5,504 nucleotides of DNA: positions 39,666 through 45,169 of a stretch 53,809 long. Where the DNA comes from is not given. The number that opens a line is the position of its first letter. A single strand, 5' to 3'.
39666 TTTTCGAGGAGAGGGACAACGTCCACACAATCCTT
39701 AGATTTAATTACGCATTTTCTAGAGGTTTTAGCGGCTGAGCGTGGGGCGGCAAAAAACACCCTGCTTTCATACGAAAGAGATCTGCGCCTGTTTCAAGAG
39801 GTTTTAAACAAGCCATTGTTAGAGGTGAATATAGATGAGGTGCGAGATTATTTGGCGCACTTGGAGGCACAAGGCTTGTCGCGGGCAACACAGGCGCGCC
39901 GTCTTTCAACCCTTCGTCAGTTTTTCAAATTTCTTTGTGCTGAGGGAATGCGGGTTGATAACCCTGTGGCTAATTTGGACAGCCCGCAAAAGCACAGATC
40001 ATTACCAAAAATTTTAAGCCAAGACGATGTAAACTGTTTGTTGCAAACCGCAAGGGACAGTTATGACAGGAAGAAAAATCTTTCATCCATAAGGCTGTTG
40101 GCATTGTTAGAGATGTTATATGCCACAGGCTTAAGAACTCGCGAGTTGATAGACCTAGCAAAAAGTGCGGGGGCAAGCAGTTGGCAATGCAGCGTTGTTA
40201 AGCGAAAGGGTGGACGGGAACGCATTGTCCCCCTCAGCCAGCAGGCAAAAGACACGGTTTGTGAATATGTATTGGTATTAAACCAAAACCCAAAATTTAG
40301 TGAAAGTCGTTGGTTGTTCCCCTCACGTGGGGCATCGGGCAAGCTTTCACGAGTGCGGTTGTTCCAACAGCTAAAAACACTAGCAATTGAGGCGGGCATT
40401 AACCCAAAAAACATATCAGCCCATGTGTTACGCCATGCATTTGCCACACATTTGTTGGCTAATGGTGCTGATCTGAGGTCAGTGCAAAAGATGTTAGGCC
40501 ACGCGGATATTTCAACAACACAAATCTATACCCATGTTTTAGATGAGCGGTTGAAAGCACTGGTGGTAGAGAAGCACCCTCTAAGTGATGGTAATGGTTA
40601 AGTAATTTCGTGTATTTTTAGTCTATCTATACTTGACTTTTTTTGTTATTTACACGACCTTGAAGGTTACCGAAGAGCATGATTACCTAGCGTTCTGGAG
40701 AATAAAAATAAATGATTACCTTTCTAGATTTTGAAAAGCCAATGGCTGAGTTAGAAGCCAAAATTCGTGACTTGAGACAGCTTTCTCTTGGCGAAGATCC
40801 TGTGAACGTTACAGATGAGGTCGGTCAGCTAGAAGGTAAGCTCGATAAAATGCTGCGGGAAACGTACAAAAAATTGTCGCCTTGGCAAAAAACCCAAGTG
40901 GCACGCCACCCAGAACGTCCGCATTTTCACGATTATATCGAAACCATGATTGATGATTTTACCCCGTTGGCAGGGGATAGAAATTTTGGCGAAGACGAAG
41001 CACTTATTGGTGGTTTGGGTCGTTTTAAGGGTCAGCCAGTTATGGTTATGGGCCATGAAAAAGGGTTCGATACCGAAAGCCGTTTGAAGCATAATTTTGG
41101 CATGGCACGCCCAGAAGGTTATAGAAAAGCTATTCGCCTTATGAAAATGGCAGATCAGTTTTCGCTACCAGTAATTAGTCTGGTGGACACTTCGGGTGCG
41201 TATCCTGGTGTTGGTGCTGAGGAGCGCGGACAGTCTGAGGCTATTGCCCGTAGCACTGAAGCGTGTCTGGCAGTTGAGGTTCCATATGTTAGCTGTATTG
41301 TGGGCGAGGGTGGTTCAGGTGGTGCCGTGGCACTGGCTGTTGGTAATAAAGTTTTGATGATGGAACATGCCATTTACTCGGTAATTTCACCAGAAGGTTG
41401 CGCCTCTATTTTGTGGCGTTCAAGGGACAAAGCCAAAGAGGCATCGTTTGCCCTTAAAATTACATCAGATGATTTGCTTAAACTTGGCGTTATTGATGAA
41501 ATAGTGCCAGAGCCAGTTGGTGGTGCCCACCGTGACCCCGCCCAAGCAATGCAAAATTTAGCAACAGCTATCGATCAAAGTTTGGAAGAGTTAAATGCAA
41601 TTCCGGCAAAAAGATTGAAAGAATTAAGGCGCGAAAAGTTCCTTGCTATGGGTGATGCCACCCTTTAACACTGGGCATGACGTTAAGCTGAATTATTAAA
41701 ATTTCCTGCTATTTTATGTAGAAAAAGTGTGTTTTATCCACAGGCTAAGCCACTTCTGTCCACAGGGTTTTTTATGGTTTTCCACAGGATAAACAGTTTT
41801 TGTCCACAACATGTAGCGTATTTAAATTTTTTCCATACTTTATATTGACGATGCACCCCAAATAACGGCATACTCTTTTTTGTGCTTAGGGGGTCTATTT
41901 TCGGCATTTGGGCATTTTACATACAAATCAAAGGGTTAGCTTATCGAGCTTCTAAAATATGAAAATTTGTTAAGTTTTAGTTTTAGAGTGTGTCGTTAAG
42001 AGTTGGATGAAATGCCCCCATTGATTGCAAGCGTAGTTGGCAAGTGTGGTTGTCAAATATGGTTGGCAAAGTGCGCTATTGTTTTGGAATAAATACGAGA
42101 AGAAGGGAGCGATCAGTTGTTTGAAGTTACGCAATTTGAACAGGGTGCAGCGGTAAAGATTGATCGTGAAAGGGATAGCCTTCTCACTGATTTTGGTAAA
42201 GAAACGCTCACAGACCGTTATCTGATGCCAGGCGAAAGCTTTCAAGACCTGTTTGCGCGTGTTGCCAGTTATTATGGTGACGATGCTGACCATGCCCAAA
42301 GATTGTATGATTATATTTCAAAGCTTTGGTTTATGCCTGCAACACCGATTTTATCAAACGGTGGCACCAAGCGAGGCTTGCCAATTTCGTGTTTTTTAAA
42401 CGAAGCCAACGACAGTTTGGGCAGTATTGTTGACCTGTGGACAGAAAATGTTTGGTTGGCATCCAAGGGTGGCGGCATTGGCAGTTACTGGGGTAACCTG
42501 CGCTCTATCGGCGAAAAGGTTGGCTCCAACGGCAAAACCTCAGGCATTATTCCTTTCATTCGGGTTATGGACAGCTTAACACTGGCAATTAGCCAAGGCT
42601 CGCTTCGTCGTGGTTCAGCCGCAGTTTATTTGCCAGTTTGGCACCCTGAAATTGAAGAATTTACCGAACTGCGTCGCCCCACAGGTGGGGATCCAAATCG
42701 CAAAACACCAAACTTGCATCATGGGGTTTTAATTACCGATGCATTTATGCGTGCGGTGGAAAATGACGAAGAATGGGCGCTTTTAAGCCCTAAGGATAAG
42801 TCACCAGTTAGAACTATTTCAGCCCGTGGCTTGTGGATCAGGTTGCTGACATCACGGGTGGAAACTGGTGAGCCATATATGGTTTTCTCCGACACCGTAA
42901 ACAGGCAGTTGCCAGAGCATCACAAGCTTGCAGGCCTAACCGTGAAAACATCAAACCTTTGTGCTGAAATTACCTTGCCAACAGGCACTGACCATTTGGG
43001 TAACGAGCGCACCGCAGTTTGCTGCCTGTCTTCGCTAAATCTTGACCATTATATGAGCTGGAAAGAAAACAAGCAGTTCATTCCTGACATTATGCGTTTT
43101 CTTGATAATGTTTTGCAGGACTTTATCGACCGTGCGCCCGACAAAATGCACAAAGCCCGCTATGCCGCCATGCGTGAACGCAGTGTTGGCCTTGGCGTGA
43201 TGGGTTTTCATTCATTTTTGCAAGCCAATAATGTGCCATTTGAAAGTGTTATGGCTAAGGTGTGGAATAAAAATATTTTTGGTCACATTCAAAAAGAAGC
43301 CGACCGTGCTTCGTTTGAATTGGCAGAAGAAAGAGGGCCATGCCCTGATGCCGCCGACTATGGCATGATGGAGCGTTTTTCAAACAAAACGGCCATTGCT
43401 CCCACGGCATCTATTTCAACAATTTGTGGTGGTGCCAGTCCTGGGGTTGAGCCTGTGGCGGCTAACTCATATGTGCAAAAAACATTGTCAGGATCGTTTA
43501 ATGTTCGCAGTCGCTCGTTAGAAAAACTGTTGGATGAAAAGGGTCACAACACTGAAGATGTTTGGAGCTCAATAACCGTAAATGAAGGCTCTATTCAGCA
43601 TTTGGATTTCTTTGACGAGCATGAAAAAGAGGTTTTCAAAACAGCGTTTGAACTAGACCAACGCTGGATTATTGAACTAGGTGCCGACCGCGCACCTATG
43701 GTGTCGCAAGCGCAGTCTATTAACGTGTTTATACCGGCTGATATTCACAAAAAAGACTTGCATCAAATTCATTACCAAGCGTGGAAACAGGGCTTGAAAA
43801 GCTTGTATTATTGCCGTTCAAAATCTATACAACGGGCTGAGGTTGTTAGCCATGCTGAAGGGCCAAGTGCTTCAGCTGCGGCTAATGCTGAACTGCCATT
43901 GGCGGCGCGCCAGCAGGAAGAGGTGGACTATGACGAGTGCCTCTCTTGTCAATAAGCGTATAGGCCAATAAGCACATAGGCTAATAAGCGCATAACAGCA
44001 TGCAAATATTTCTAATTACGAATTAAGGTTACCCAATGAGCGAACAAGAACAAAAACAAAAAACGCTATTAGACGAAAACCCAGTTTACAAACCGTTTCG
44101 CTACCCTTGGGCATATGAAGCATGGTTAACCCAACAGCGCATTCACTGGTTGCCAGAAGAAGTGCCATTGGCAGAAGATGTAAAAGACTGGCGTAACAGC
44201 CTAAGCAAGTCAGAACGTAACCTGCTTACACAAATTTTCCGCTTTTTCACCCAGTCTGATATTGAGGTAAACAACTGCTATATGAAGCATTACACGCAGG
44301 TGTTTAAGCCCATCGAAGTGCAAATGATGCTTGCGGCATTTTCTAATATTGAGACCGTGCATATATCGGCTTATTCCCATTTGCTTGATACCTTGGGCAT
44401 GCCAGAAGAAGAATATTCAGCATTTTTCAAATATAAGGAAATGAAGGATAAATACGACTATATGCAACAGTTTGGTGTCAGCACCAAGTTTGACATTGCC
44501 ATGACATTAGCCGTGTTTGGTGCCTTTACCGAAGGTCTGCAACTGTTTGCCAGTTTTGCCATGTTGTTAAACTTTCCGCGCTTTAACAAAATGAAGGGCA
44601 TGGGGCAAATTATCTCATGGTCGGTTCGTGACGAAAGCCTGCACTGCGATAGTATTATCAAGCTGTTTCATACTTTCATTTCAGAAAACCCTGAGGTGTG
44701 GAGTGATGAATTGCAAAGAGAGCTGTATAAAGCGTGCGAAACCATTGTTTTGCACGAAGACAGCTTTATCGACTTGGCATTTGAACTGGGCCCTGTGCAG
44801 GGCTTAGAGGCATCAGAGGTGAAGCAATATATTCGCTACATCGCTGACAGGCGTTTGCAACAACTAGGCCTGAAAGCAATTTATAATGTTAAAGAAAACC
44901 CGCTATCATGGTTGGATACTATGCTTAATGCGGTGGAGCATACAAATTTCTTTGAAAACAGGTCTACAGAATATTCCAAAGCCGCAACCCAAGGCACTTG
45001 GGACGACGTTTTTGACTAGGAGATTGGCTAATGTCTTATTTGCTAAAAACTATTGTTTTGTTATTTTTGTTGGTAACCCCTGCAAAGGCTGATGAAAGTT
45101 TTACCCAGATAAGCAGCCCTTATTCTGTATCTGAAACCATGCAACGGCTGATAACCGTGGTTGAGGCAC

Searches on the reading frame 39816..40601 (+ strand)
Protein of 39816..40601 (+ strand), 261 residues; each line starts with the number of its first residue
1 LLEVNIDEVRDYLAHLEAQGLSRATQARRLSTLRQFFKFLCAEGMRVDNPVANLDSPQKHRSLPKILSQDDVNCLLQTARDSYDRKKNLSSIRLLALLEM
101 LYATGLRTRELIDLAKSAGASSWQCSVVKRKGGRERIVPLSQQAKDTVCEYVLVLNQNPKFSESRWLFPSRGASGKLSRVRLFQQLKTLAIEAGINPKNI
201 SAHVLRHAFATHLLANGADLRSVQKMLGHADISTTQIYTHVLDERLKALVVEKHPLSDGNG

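Call 57: search_protein_families(library=pfam, proteins=[window:39816-40601:+], max_evalue=0.00001)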
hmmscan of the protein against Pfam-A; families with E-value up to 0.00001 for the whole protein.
window:39816-40601:+ (261 aa): 2 families
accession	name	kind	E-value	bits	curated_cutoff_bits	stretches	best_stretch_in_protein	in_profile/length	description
PF00589.27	Phage_integrase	-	9.5e-39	133.4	27.1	1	66-244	2-171/172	Phage integrase family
PF02899.23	Phage_int_SAM_1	-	1.3e-11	45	22.3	1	4-44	43-83/83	Phage integrase, N-terminal SAM-like domain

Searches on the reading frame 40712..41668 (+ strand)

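Call 57: search_protein_families(library=pfam, proteins=[window:40712-41668:+], max_evalue=0.00001)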
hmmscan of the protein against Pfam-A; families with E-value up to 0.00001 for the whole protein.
window:40712-41668:+ (318 aa): 2 families
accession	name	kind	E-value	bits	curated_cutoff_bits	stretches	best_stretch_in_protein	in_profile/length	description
PF03255.19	ACCA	-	1.3e-141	471.7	23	1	4-314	1-310/310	Acetyl co-enzyme A carboxylase carboxyltransferase-like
PF01039.27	Carboxyl_trans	-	3.2e-17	62.8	22.3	1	97-244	283-426/493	Carboxyl transferase domain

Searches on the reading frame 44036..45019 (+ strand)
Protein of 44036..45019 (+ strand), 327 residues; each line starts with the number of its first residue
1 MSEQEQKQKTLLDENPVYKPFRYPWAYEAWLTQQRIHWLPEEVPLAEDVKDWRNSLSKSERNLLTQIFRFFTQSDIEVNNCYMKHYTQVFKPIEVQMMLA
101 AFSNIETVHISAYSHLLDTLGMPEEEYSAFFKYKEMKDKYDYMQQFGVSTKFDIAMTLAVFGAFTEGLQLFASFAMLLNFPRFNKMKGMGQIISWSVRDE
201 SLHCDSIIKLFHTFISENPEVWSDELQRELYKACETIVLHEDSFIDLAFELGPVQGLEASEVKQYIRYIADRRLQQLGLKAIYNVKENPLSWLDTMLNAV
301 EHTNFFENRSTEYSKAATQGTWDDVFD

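Call 57: search_protein_families(library=pfam, proteins=[window:44036-45019:+], max_evalue=0.00001)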
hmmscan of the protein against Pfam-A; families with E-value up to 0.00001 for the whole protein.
window:44036-45019:+ (327 aa): 1 family
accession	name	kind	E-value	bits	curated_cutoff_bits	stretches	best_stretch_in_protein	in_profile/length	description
PF00268.27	Ribonuc_red_sm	-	1.5e-76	257.9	33.6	1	17-289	3-281/281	Ribonucleotide reductase, small chain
